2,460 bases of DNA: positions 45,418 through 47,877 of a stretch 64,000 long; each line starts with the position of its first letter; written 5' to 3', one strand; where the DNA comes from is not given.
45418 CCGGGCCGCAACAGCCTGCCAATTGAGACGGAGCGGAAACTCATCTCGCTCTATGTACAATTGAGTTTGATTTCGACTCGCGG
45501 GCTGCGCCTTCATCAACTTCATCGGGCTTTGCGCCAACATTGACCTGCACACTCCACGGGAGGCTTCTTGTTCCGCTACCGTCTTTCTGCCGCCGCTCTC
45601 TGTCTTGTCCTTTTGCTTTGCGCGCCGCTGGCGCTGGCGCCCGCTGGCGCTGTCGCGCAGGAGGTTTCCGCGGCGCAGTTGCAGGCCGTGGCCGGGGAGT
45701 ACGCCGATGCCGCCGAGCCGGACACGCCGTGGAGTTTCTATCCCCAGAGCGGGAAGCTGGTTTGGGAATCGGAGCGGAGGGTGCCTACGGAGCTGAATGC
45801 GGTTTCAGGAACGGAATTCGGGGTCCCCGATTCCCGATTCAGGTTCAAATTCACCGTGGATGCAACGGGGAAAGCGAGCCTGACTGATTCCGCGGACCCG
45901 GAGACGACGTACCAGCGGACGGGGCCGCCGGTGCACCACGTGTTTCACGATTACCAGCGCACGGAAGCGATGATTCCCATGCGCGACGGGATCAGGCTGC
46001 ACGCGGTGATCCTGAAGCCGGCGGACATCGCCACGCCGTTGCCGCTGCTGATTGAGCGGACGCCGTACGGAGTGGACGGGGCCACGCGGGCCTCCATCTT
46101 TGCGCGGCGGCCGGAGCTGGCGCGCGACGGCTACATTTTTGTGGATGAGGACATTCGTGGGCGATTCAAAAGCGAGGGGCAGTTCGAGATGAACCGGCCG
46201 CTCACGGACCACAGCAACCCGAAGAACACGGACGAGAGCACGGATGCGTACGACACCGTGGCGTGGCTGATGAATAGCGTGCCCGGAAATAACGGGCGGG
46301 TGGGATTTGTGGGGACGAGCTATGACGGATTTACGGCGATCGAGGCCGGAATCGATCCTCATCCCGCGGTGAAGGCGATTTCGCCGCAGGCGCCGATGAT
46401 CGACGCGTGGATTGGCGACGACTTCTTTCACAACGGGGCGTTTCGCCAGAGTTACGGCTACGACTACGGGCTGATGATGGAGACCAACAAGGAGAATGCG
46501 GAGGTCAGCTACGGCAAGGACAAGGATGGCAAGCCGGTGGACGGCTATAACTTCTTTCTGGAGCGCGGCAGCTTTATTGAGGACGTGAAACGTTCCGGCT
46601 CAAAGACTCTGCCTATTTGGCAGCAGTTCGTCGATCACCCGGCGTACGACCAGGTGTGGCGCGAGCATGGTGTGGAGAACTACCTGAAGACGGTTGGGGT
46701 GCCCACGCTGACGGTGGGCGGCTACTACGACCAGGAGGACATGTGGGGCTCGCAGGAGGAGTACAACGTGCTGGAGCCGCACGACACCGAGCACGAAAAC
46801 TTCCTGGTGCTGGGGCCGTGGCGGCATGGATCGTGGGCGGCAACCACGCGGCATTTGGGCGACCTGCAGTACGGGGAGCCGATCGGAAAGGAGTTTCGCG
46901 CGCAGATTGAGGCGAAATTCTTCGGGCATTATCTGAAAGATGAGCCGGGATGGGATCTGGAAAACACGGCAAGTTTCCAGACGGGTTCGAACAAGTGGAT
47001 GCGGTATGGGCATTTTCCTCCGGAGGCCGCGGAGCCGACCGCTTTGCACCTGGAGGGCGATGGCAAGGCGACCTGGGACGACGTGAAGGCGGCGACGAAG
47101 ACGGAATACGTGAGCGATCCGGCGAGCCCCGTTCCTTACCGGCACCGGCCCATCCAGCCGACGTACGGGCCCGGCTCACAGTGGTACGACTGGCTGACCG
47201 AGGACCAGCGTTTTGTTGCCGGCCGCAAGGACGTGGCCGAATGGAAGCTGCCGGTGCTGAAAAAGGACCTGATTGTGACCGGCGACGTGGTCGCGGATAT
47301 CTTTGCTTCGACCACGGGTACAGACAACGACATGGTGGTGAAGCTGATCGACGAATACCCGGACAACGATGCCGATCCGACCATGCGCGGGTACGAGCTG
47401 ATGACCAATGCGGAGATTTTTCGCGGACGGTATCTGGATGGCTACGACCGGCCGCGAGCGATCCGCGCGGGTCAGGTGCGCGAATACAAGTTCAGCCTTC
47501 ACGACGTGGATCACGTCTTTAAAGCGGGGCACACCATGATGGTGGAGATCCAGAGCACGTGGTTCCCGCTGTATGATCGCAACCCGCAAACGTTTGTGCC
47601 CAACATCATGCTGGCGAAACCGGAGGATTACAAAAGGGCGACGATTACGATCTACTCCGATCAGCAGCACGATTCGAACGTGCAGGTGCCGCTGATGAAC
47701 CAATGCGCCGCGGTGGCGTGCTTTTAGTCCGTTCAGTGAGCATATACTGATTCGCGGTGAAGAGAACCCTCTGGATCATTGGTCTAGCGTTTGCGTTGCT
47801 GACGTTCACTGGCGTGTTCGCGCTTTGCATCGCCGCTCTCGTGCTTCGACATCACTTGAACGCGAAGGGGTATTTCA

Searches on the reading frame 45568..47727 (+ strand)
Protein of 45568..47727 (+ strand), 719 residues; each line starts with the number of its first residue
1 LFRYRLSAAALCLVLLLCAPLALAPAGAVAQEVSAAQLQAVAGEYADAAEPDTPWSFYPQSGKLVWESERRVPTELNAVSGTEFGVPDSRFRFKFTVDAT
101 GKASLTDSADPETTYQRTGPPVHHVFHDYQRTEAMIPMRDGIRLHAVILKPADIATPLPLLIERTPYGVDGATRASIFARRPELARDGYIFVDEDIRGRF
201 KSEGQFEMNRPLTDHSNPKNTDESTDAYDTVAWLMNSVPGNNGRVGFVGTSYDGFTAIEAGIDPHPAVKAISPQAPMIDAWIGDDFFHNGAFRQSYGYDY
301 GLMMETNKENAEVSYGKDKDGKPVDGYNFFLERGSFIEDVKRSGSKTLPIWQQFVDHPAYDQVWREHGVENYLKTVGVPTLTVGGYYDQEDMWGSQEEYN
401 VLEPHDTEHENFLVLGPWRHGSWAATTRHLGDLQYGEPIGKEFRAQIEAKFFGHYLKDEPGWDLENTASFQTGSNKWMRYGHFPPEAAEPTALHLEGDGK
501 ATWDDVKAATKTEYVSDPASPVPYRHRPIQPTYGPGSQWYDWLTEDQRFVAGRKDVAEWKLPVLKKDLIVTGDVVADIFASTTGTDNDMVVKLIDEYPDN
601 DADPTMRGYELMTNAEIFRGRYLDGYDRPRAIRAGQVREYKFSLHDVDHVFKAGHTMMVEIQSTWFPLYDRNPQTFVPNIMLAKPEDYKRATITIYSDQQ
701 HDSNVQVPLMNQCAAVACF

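Call 23: find_encoding_contigs(protein=window:45568-47727:+, flank=10000, max_places=1)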
Protein window:45568-47727:+ (719 aa): 22 contigs read that carry it; 1 place shown.
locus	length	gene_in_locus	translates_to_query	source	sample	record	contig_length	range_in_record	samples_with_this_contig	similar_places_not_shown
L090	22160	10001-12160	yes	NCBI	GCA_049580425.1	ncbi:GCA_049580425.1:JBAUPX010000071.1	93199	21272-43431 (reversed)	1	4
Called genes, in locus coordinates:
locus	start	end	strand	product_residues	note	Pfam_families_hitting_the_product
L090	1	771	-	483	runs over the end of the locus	PF02878:PGM_PMM_I, PF02879:PGM_PMM_II, PF02880:PGM_PMM_III, PF00408:PGM_PMM_IV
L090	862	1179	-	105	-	-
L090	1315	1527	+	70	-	-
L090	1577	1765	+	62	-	PF07927:HicA_toxin (weak)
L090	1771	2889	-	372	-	PF00483:NTP_transferase, PF12804:NTP_transf_3, PF22640:ManC_GMP_beta-helix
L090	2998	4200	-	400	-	PF00155:Aminotran_1_2, PF01041:DegT_DnrJ_EryC1, PF00266:Aminotran_5 (weak), PF01053:Cys_Met_Meta_PP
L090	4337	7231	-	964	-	PF13620:CarboxypepD_reg, PF13715:CarbopepD_reg_2, PF14686:fn3_3, PF08308:PEGA (faint), PF07715:Plug, PF00593:TonB_dep_Rec_b-barrel, PF14905:OMP_b-brl_3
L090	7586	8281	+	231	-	PF00072:Response_reg, PF00486:Trans_reg_C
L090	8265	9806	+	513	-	PF00672:HAMP, PF00512:HisKA, PF02518:HATPase_c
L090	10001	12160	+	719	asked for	PF02129:Peptidase_S15, PF08530:PepX_C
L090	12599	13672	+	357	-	PF03462:PCRF, PF16326:ABC_tran_CTD (weak), PF00472:RF-1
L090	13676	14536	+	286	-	PF17827:PrmC_N, PF03602:Cons_hypoth95 (weak), PF01170:UPF0020 (weak), PF05175:MTS, PF06325:PrmA, PF13847:Methyltransf_31, PF08241:Methyltransf_11, PF13649:Methyltransf_25, +3 more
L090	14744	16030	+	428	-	PF07857:TMEM144, PF06800:Sugar_transport (weak)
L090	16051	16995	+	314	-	PF00294:PfkB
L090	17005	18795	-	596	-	PF01425:Amidase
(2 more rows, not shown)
